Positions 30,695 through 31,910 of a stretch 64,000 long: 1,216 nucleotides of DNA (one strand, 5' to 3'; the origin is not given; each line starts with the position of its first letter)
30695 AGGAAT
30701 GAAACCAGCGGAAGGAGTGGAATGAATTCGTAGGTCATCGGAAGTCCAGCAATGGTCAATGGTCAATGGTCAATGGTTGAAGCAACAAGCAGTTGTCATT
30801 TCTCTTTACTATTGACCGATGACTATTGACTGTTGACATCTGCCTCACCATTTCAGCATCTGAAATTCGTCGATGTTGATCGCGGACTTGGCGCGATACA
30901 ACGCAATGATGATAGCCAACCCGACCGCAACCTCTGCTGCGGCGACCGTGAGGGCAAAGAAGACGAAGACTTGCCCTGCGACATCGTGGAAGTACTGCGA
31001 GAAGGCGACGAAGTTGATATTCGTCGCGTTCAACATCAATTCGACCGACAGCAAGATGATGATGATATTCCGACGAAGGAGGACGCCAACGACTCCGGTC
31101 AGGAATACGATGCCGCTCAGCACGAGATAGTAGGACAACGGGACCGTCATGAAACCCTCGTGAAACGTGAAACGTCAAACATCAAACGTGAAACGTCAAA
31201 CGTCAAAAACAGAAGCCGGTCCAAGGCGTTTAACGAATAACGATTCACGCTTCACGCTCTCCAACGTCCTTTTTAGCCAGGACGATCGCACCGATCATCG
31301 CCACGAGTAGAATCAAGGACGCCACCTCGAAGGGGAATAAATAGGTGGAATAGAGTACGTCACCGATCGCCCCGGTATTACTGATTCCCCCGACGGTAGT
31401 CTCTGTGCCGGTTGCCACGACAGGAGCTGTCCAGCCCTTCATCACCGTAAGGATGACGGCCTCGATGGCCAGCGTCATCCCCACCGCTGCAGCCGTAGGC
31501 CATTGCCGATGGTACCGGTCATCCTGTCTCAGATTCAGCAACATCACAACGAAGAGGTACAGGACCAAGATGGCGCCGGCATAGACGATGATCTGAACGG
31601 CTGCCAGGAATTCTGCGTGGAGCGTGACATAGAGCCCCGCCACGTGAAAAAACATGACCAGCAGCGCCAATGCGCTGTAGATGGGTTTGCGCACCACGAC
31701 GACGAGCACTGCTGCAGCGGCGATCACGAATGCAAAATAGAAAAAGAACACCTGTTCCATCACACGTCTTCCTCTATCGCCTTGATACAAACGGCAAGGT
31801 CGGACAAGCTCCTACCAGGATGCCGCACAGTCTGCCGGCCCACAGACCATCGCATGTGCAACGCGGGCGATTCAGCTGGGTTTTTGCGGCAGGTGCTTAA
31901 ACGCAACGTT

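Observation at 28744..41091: Periodic-arm hairpins (heptad arrays facing their complement) occupy most spacers of the nuo operon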

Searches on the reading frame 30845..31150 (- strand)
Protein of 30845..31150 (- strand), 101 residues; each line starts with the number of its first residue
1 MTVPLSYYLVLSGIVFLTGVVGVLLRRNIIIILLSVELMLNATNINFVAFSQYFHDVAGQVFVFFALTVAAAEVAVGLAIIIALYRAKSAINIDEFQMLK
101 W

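Call 10: search_protein_families(library=ncbifam, proteins=[window:30845-31150:-], max_evalue=0.00001)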
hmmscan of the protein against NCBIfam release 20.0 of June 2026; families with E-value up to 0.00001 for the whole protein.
window:30845-31150:- (101 aa): 6 families
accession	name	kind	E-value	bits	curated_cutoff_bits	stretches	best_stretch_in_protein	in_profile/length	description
NF004321.0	PRK05715.1-3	equivalog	1.3e-35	121.6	91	1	3-100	2-100/101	NADH-quinone oxidoreductase subunit NuoK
NF004322.0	PRK05715.1-4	equivalog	2.3e-35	120.7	128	1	2-101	3-104/104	NADH-quinone oxidoreductase subunit NuoK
NF004320.0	PRK05715.1-2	equivalog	4.4e-35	119.7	57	1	5-101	3-99/99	NADH-quinone oxidoreductase subunit NuoK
NF040614.1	F420_dehyd_FpoK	exception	6.3e-35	119.5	145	1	4-101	1-98/98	F420H2 dehydrogenase subunit FpoK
NF004323.0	PRK05715.1-5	equivalog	3.2e-32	110.8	89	1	1-100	1-101/102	NADH-quinone oxidoreductase subunit NuoK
NF004319.0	PRK05715.1-1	equivalog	2.4e-24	85.4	101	1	3-96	2-95/100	NADH-quinone oxidoreductase subunit NuoK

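Call 16: find_encoding_contigs(protein=window:30845-31150:-, flank=10000, max_places=10)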
Protein window:30845-31150:- (101 aa): 2 contigs read that carry it; 2 places shown.
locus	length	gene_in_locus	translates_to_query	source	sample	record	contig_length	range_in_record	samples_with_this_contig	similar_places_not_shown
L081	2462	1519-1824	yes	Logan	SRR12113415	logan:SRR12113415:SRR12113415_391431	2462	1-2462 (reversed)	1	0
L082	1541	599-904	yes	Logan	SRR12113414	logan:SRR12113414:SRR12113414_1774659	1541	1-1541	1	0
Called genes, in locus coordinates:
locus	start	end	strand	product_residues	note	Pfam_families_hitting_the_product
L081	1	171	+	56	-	?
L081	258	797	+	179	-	PF13534:Fer4_17 (faint), PF12797:Fer4_2 (faint), PF13237:Fer4_10 (weak), PF14697:Fer4_21 (faint), PF12838:Fer4_7, PF13183:Fer4_8 (weak), PF13187:Fer4_9, PF00037:Fer4, +5 more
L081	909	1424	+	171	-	PF00499:Oxidored_q3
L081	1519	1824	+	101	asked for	PF00420:Oxidored_q2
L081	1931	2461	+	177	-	?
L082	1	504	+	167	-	?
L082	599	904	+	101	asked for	PF00420:Oxidored_q2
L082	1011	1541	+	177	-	?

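Call 27: find_homologous_proteins(query=window:30845-31150:-, max_evalue=1e-20)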
Query window:30845-31150:- (101 aa): 7185 proteins with E <= 1e-20 among 8000 candidates; the best 120 are listed.
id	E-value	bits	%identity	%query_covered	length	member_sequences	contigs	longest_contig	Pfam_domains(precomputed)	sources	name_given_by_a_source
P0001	4.1e-52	192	97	100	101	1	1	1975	PF00420.30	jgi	jgi:NADH-quinone oxidoreductase subunit K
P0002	5.1e-52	192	97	100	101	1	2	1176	PF00420.30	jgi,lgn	jgi:NADH-quinone oxidoreductase subunit K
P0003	7.1e-52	191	96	100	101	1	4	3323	PF00420.30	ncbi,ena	ncbi:MAG: NADH-quinone oxidoreductase subunit NuoK [Nitrospirota bacterium]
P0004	7.1e-52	191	96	100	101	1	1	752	PF00420.30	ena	-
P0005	7.9e-52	191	96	100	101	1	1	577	PF00420.30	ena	-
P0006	8.0e-52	191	96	100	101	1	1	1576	PF00420.30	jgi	jgi:NADH-quinone oxidoreductase subunit K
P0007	8.3e-52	191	96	100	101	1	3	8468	PF00420.30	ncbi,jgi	jgi:NADH-quinone oxidoreductase subunit K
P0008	8.3e-52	191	96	100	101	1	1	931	PF00420.30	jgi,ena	jgi:NADH-quinone oxidoreductase subunit K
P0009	8.6e-52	191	97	100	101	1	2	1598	PF00420.30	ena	-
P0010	9.9e-52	191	95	100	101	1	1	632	PF00420.30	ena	-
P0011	1.0e-51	191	95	100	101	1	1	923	PF00420.30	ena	-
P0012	1.0e-51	191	95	100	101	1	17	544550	PF00420.30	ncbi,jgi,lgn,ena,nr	ncbi:MAG: NADH-quinone oxidoreductase subunit NuoK [Nitrospira sp.]|jgi:NADH-quinone oxidoreductase 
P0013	1.1e-51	190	97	100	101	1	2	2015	PF00420.30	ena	-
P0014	1.5e-51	190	93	100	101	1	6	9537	PF00420.30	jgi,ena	jgi:NADH-quinone oxidoreductase subunit K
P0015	1.7e-51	190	96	100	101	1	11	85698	PF00420.30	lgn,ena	-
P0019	1.8e-51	190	95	100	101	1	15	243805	PF00420.30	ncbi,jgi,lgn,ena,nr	ncbi:MAG: NADH-quinone oxidoreductase subunit NuoK [Nitrospirota bacterium]|jgi:NADH-quinone oxidore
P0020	1.9e-51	190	96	100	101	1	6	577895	PF00420.30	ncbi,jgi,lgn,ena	jgi:NADH-quinone oxidoreductase subunit K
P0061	1.2e-50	187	94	100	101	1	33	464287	PF00420.30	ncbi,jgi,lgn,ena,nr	ncbi:MAG TPA: NADH-quinone oxidoreductase subunit NuoK [Nitrospiraceae bacterium]|jgi:NADH-quinone o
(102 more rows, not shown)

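Call 28: find_encoding_contigs(protein=P0012, flank=10000, max_places=6)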
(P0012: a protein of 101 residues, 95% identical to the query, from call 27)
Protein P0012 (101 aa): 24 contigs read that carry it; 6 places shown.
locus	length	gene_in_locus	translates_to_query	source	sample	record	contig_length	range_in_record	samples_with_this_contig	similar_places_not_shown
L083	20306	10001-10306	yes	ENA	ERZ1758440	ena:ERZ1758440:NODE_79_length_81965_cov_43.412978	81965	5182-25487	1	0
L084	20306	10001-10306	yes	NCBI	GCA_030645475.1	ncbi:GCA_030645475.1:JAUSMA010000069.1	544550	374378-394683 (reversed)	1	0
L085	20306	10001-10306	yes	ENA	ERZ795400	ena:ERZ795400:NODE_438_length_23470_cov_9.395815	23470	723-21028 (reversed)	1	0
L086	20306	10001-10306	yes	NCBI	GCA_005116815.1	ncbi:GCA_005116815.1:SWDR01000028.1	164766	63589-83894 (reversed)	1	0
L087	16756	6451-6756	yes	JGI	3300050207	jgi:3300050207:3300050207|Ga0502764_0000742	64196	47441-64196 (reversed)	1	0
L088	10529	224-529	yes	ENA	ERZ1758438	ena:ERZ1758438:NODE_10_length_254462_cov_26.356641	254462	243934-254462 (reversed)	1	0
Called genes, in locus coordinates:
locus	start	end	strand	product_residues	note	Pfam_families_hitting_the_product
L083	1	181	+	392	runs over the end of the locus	PF02636:Methyltransf_28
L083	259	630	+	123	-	PF00507:Oxidored_q4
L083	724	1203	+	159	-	PF01058:Oxidored_q6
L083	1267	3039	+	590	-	PF00329:Complex1_30kDa, PF00374:NiFeSe_Hases (weak), PF00346:Complex1_49kDa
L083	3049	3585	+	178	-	PF01257:2Fe-2S_thioredx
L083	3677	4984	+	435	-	PF01512:Complex1_51K, PF10531:SLBB, PF22461:SLBB_2, PF10589:NADH_4Fe-4S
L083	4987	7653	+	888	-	PF00111:Fer2 (faint), PF13510:Fer2_4, PF10588:NADH-G_4Fe-4S_3, PF12838:Fer4_7 (weak), PF22117:Fer4_Nqo3, PF04879:Molybdop_Fe4S4, PF00384:Molybdopterin, PF01568:Molydop_binding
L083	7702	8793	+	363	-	PF00146:NADHdh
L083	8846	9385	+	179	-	PF13534:Fer4_17 (faint), PF25160:LdpA_Fe-S-bd (faint), PF13237:Fer4_10 (weak), PF12838:Fer4_7, PF13183:Fer4_8 (weak), PF13187:Fer4_9, PF14697:Fer4_21 (weak), PF00037:Fer4, +5 more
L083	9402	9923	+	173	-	PF00499:Oxidored_q3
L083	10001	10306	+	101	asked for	PF00420:Oxidored_q2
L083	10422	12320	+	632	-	PF00662:Proton_antipo_N, PF00361:Proton_antipo_M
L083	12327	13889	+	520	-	PF00361:Proton_antipo_M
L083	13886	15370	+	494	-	PF00361:Proton_antipo_M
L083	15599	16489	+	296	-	PF03631:Virul_fac_BrkB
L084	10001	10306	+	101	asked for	PF00420:Oxidored_q2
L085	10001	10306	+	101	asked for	PF00420:Oxidored_q2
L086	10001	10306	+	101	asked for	PF00420:Oxidored_q2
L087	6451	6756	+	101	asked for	PF00420:Oxidored_q2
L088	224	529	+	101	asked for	PF00420:Oxidored_q2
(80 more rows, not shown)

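Call 29: find_encoding_contigs(protein=P0020, flank=10000, max_places=6)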
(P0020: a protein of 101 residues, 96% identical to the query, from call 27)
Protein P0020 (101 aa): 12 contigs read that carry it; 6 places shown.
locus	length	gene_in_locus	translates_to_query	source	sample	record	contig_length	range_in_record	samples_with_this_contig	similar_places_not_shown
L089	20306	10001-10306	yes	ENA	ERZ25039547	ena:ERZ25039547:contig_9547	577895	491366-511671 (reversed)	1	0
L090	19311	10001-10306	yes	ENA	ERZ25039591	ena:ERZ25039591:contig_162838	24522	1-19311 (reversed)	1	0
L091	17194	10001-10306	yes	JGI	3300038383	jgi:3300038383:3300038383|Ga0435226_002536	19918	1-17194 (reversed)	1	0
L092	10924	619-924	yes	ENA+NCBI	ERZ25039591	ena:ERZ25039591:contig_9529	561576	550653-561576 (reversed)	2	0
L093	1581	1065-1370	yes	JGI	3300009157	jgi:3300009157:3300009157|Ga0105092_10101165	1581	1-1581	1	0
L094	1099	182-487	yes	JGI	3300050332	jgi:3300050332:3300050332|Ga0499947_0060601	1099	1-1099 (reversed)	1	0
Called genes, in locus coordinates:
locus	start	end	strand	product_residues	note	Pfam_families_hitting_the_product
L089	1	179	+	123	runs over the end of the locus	PF00507:Oxidored_q4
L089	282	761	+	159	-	PF01058:Oxidored_q6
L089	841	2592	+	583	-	PF00329:Complex1_30kDa, PF00374:NiFeSe_Hases (weak), PF00346:Complex1_49kDa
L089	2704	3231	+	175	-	PF01257:2Fe-2S_thioredx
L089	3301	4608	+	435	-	PF01512:Complex1_51K, PF10531:SLBB, PF22461:SLBB_2, PF10589:NADH_4Fe-4S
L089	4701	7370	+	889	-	PF00111:Fer2 (faint), PF13510:Fer2_4, PF10588:NADH-G_4Fe-4S_3, PF12838:Fer4_7 (weak), PF22117:Fer4_Nqo3, PF04879:Molybdop_Fe4S4, PF00384:Molybdopterin, PF01568:Molydop_binding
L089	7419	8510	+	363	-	PF00146:NADHdh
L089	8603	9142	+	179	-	PF13534:Fer4_17 (faint), PF25160:LdpA_Fe-S-bd (faint), PF12797:Fer4_2 (faint), PF13237:Fer4_10 (weak), PF12838:Fer4_7, PF13183:Fer4_8 (weak), PF13187:Fer4_9, PF00037:Fer4, +4 more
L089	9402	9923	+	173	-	PF00499:Oxidored_q3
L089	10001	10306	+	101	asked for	PF00420:Oxidored_q2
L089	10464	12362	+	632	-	PF00662:Proton_antipo_N, PF00361:Proton_antipo_M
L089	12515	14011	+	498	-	PF00361:Proton_antipo_M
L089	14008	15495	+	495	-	PF00361:Proton_antipo_M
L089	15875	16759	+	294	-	PF03631:Virul_fac_BrkB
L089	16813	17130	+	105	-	-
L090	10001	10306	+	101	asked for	PF00420:Oxidored_q2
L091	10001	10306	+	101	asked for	PF00420:Oxidored_q2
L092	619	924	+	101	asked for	PF00420:Oxidored_q2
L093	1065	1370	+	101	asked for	PF00420:Oxidored_q2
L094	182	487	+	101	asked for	PF00420:Oxidored_q2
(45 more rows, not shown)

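Call 30: find_encoding_contigs(protein=P0015, flank=10000, max_places=6)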
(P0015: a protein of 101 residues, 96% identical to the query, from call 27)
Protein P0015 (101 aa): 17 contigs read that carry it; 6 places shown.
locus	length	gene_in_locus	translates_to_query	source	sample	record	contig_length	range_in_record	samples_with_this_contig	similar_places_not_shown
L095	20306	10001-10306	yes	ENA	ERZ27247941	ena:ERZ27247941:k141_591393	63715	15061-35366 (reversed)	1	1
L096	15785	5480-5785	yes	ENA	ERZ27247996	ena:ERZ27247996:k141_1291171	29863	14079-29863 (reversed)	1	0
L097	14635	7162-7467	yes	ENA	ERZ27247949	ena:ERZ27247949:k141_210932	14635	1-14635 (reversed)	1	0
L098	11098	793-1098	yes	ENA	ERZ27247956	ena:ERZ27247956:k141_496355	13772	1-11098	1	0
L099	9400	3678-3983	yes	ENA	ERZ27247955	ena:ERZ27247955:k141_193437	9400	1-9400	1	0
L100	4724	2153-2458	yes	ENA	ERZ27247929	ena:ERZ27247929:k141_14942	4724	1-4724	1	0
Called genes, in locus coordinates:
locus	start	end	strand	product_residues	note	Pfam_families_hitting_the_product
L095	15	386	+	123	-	PF00507:Oxidored_q4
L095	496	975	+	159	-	PF01058:Oxidored_q6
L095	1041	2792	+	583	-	PF00329:Complex1_30kDa, PF00374:NiFeSe_Hases (weak), PF00346:Complex1_49kDa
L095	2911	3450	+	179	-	PF01257:2Fe-2S_thioredx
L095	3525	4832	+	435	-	PF01512:Complex1_51K, PF10531:SLBB, PF22461:SLBB_2, PF10589:NADH_4Fe-4S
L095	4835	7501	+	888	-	PF00111:Fer2 (faint), PF13510:Fer2_4, PF10588:NADH-G_4Fe-4S_3, PF12838:Fer4_7 (weak), PF22117:Fer4_Nqo3, PF04879:Molybdop_Fe4S4, PF00384:Molybdopterin, PF01568:Molydop_binding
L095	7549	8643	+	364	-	PF00146:NADHdh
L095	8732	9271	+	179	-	PF13534:Fer4_17 (faint), PF25160:LdpA_Fe-S-bd (faint), PF12797:Fer4_2 (faint), PF13237:Fer4_10 (weak), PF12838:Fer4_7, PF13183:Fer4_8 (weak), PF13187:Fer4_9, PF00037:Fer4, +4 more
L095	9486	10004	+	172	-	PF00499:Oxidored_q3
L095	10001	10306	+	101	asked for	PF00420:Oxidored_q2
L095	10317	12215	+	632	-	PF00662:Proton_antipo_N, PF00361:Proton_antipo_M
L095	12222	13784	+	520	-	PF01059:Oxidored_q5_N (weak), PF00361:Proton_antipo_M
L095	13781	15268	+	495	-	PF00361:Proton_antipo_M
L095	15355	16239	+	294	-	PF03631:Virul_fac_BrkB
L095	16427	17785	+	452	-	-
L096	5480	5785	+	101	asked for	PF00420:Oxidored_q2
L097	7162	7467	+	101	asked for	PF00420:Oxidored_q2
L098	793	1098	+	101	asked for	PF00420:Oxidored_q2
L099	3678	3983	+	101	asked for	PF00420:Oxidored_q2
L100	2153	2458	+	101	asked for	PF00420:Oxidored_q2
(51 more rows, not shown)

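Call 42: find_encoding_contigs(protein=P0019, flank=10000, max_places=5)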
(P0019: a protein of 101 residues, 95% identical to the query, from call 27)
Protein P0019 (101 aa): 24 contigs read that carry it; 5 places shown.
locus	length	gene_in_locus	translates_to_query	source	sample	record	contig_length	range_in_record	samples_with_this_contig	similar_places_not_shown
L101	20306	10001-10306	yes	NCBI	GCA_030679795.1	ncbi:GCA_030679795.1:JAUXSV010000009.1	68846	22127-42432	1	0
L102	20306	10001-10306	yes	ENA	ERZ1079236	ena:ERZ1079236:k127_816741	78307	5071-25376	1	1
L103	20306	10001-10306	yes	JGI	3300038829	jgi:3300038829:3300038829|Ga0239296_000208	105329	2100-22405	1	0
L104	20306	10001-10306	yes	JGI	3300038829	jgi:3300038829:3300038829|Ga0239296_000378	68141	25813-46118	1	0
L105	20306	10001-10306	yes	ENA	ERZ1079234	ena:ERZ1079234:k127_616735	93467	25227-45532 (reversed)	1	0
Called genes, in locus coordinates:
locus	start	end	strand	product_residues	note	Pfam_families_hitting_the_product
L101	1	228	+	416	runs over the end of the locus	PF02636:Methyltransf_28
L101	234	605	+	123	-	PF00507:Oxidored_q4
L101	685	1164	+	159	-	PF01058:Oxidored_q6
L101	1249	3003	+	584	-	PF00329:Complex1_30kDa, PF00374:NiFeSe_Hases (weak), PF00346:Complex1_49kDa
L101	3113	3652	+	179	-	PF01257:2Fe-2S_thioredx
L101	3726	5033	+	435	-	PF01512:Complex1_51K, PF10531:SLBB, PF22461:SLBB_2, PF10589:NADH_4Fe-4S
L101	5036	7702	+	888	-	PF00111:Fer2 (faint), PF13510:Fer2_4, PF10588:NADH-G_4Fe-4S_3, PF12838:Fer4_7 (weak), PF22117:Fer4_Nqo3, PF04879:Molybdop_Fe4S4, PF00384:Molybdopterin, PF01568:Molydop_binding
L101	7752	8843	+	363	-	PF00146:NADHdh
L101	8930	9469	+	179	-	PF13534:Fer4_17 (faint), PF25160:LdpA_Fe-S-bd (faint), PF12797:Fer4_2 (faint), PF13237:Fer4_10 (weak), PF12838:Fer4_7, PF13183:Fer4_8 (weak), PF13187:Fer4_9, PF00037:Fer4, +5 more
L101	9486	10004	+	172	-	PF00499:Oxidored_q3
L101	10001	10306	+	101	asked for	PF00420:Oxidored_q2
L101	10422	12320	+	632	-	PF00662:Proton_antipo_N, PF00361:Proton_antipo_M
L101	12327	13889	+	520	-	PF00361:Proton_antipo_M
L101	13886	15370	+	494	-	PF00361:Proton_antipo_M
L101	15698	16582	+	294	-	PF03631:Virul_fac_BrkB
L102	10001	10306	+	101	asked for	PF00420:Oxidored_q2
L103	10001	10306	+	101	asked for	PF00420:Oxidored_q2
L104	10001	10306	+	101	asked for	PF00420:Oxidored_q2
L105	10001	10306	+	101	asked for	PF00420:Oxidored_q2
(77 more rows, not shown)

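Call 43: find_encoding_contigs(protein=P0061, flank=10000, max_places=5)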
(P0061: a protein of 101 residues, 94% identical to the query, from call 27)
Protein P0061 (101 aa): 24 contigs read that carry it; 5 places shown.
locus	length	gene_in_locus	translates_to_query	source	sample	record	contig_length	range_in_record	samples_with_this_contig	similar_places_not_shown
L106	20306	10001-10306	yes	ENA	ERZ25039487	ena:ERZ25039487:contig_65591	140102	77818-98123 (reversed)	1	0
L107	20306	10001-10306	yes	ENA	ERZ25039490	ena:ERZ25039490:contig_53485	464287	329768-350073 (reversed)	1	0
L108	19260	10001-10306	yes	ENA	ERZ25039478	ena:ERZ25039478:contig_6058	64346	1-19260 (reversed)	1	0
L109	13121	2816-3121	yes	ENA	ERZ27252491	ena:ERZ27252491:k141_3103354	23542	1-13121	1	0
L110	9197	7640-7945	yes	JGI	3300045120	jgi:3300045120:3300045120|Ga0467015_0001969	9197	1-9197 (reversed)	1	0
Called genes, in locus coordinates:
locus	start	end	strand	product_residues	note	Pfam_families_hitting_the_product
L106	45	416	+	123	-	PF00507:Oxidored_q4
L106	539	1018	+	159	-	PF01058:Oxidored_q6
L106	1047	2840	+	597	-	PF00329:Complex1_30kDa, PF00374:NiFeSe_Hases (weak), PF00346:Complex1_49kDa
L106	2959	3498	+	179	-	PF01257:2Fe-2S_thioredx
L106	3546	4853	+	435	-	PF01512:Complex1_51K, PF10531:SLBB, PF22461:SLBB_2, PF10589:NADH_4Fe-4S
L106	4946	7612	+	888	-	PF13510:Fer2_4, PF10588:NADH-G_4Fe-4S_3, PF12838:Fer4_7 (weak), PF22117:Fer4_Nqo3, PF04879:Molybdop_Fe4S4, PF00384:Molybdopterin, PF01568:Molydop_binding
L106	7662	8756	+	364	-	PF00146:NADHdh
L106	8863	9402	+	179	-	PF13534:Fer4_17 (faint), PF25160:LdpA_Fe-S-bd (faint), PF12797:Fer4_2 (faint), PF13237:Fer4_10 (weak), PF12838:Fer4_7, PF13183:Fer4_8 (weak), PF13187:Fer4_9, PF00037:Fer4, +5 more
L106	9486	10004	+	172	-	PF00499:Oxidored_q3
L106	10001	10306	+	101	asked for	PF00420:Oxidored_q2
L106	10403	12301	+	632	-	PF00662:Proton_antipo_N, PF00361:Proton_antipo_M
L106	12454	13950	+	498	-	PF01059:Oxidored_q5_N (weak), PF00361:Proton_antipo_M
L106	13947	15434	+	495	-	PF00361:Proton_antipo_M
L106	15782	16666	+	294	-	PF03631:Virul_fac_BrkB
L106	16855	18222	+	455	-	-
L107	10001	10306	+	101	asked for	PF00420:Oxidored_q2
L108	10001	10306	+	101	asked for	PF00420:Oxidored_q2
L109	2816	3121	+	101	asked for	PF00420:Oxidored_q2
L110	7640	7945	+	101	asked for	PF00420:Oxidored_q2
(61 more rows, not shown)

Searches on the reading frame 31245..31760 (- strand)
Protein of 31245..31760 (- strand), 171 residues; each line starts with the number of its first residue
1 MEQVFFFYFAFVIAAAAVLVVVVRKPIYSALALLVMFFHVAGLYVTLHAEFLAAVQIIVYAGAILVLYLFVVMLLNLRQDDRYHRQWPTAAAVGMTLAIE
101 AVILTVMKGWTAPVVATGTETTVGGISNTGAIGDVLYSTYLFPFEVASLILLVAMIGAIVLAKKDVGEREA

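Call 10: search_protein_families(library=ncbifam, proteins=[window:31245-31760:-], max_evalue=0.00001)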
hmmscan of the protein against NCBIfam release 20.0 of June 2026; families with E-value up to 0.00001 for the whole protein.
window:31245-31760:- (171 aa): 13 families
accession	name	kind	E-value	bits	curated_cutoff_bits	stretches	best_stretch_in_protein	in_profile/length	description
NF005164.0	PRK06638.1-4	equivalog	8.4e-43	146.2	154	1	2-164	4-171/211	NADH-quinone oxidoreductase subunit J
NF005168.0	PRK06638.2-3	equivalog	5.5e-35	120.8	154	1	2-166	4-169/172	NADH-quinone oxidoreductase subunit J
NF005163.0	PRK06638.1-3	equivalog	4.1e-34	117.8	174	1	2-168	8-173/203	NADH-quinone oxidoreductase subunit J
NF005165.0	PRK06638.1-5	equivalog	2.8e-31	108.5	192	1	2-165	19-184/282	NADH-quinone oxidoreductase subunit J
NF005167.0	PRK06638.2-2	equivalog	1.6e-28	99.7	137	1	1-168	2-168/176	NADH-quinone oxidoreductase subunit J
NF005166.0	PRK06638.2-1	equivalog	1.5e-23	83.6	284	1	2-169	4-170/174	NADH-quinone oxidoreductase subunit J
NF005162.0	PRK06638.1-1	equivalog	5.5e-22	78.5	157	1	5-165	3-162/184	NADH-quinone oxidoreductase subunit J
NF005169.0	PRK06638.2-4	equivalog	3.6e-20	72.7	319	1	2-162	3-165/182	NADH-quinone oxidoreductase subunit J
NF005025.0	PRK06433.1-5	equivalog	3.4e-13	49.8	95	1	3-75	13-85/96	NADH dehydrogenase subunit J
NF005024.0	PRK06433.1-4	equivalog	6.4e-13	48.7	101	1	2-76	5-79/89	NADH dehydrogenase subunit J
NF005023.0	PRK06433.1-2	equivalog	7.5e-09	35.9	92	1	4-74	5-75/82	NADH dehydrogenase subunit J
NF040613.1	F420_dehyd_FpoJ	exception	1.6e-08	34.3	110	1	119-165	33-79/81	F420H2 dehydrogenase subunit FpoJ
NF005030.0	PRK06439.1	equivalog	9.2e-06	25.7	121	1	126-165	32-71/72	NADH dehydrogenase subunit J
